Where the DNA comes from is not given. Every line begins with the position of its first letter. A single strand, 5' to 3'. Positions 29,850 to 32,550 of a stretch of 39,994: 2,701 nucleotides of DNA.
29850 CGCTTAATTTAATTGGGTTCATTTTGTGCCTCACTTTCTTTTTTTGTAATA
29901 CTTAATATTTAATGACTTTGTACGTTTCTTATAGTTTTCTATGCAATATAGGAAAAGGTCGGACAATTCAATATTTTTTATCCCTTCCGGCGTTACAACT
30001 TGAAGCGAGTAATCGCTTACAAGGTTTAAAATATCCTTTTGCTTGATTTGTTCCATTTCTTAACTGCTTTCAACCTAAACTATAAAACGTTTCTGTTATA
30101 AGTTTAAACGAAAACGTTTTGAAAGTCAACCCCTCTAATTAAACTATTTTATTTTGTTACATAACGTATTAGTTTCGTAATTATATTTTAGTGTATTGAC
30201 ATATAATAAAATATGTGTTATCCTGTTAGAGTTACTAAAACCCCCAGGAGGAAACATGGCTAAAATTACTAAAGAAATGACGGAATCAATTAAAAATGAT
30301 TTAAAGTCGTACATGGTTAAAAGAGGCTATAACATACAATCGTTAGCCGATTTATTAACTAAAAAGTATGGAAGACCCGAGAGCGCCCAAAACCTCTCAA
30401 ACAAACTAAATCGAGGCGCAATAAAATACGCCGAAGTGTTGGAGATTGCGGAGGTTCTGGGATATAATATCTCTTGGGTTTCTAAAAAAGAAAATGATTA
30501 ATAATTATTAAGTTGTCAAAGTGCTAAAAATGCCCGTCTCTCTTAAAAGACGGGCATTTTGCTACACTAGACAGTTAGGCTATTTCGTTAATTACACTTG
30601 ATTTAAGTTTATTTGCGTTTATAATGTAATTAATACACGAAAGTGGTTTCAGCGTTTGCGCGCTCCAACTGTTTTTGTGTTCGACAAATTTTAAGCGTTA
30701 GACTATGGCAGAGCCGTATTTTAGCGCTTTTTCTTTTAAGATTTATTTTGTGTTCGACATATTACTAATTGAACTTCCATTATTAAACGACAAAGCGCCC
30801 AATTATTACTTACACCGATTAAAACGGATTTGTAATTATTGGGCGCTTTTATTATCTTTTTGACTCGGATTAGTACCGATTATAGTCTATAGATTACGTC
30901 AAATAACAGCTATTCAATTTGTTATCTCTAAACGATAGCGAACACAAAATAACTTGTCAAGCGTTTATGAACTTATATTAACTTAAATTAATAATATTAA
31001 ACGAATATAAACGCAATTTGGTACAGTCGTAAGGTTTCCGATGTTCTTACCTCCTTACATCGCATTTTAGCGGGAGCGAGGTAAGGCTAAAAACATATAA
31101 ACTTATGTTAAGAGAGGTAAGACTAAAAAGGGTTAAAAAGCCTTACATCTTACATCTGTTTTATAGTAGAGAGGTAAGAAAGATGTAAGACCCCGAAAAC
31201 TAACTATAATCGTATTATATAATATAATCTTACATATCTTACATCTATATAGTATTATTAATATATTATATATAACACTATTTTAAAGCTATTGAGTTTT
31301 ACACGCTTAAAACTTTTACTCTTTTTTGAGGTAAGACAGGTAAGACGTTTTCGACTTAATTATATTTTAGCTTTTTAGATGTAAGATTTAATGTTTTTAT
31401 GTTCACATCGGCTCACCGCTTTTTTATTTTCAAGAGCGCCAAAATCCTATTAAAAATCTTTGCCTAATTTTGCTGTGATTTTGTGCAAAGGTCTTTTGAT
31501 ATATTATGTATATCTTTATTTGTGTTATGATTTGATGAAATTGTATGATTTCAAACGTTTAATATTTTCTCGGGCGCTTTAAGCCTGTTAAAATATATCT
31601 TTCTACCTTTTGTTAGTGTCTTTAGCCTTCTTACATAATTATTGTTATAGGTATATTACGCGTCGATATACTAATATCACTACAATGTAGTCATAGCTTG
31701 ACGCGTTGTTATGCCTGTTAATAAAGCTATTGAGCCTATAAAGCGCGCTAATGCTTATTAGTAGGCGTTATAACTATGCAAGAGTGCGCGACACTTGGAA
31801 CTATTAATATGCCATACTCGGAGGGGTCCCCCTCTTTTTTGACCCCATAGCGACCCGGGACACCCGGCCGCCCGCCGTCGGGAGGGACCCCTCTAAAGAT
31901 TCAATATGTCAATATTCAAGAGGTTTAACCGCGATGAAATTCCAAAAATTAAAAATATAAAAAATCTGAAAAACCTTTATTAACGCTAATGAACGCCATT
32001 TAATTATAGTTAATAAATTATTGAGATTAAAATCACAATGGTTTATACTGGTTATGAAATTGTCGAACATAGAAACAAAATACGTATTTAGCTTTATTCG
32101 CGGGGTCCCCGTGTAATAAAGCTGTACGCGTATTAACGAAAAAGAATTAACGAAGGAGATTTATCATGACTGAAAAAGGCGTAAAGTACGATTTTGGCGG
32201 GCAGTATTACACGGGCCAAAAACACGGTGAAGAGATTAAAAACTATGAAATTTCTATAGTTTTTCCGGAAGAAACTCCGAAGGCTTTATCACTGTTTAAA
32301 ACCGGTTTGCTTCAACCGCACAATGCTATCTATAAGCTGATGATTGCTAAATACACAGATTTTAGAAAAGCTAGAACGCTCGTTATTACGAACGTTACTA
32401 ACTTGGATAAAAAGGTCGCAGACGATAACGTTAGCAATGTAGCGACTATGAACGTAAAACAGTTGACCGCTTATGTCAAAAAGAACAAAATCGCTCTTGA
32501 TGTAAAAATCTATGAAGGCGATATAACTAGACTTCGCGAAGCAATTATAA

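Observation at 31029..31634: Dense bidirectional GTAAGA iteron array with AT-rich unwinding-type tracts: candidate origin or protein-loading site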

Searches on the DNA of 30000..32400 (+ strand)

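Call 4: search_dna_similar(query=window:30300-32200:+, collection=phages, mode=distant, max_rows=30)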
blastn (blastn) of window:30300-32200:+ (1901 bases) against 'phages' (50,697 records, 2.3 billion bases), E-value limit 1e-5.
No match.

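Call 19: search_rna_families(source=window, start=30000, end=32400, threshold=evalue, max_evalue=1)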
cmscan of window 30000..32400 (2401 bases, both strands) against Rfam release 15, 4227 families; matches with E-value up to 1: 3.
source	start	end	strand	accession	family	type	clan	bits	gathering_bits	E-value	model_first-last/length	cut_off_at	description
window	30078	30124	-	RF03697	mir-722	Gene; miRNA;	-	24.5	81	0.1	1-67/67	no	mir-722 microRNA precursor family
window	30527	30560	+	RF00506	Thr_leader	Cis-reg; leader;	-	23.7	55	0.16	82-114/118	no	Threonine operon leader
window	30527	30560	-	RF00506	Thr_leader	Cis-reg; leader;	-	22.3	55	0.32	82-114/118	no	Threonine operon leader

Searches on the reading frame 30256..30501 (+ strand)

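Call 35: search_protein_families(library=pfam, proteins=[window:30256-30501:+], max_evalue=0.01)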
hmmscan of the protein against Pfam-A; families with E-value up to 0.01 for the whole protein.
window:30256-30501:+ (81 aa): 1 family
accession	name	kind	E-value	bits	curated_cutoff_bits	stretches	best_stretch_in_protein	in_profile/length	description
PF20075.5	DUF6471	-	3.9e-11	43.1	26.8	1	11-70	4-62/65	Domain of unknown function (DUF6471)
